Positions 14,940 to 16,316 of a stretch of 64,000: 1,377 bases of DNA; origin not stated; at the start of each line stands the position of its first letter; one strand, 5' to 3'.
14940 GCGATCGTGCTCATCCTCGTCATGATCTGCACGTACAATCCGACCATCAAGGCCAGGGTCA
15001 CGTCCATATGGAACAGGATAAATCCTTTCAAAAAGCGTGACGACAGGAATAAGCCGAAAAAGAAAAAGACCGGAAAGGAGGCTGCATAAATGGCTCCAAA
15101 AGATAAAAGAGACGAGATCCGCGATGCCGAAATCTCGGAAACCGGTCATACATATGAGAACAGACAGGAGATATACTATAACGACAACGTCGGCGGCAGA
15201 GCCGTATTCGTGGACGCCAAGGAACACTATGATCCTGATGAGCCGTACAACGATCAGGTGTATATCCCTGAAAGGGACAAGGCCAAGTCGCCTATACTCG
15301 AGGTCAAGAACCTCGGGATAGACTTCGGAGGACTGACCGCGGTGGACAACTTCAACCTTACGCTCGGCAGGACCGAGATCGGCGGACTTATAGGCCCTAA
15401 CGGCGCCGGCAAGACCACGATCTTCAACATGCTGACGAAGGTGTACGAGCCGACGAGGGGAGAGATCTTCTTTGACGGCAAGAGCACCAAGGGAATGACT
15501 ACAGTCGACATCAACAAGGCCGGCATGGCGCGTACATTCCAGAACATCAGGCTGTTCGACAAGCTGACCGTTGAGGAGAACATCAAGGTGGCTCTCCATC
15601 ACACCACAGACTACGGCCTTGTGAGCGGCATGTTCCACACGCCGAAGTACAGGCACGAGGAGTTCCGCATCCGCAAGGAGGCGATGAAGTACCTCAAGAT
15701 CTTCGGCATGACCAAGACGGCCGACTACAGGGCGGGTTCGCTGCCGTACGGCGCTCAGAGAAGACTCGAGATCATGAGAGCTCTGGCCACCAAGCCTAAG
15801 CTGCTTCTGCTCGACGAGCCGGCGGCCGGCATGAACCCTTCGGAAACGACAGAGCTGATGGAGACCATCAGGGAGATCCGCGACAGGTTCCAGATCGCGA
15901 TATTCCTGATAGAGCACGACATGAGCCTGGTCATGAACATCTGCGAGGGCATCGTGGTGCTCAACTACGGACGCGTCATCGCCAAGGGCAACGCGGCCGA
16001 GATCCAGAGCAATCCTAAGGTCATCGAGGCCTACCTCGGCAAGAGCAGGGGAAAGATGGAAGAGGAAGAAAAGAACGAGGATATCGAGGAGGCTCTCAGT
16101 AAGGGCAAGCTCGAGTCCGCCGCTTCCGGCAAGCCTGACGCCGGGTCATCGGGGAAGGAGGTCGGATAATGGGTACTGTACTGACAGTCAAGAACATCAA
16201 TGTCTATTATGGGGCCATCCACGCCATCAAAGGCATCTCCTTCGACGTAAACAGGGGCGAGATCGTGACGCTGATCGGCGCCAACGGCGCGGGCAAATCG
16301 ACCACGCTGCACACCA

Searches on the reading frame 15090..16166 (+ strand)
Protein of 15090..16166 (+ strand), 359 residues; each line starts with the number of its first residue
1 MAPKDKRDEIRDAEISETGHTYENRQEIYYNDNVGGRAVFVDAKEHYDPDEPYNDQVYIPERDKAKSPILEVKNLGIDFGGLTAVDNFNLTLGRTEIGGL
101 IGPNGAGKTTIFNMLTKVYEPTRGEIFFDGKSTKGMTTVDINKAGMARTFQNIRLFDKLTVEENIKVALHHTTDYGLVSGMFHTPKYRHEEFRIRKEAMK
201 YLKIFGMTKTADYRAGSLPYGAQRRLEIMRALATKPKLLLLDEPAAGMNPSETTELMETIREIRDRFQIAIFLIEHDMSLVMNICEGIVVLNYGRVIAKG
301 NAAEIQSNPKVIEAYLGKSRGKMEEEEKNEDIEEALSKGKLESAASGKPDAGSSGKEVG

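Call 80: search_protein_families(library=pfam, proteins=[window:15090-16166:+], max_evalue=0.00001)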
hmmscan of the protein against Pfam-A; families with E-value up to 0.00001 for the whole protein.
window:15090-16166:+ (359 aa): 3 families
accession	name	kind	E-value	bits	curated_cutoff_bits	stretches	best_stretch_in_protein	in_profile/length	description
PF00005.33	ABC_tran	-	6.7e-31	108.1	25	1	86-245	2-136/137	ABC transporter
PF12399.14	BCA_ABC_TP_C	-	1.4e-10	41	25.5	1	295-318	1-24/27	Branched-chain amino acid ATP-binding cassette transporter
PF13304.12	AAA_21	-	1.3e-07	32.4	27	0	99-115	3-19/304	AAA domain, putative AbiEii toxin, Type IV TA system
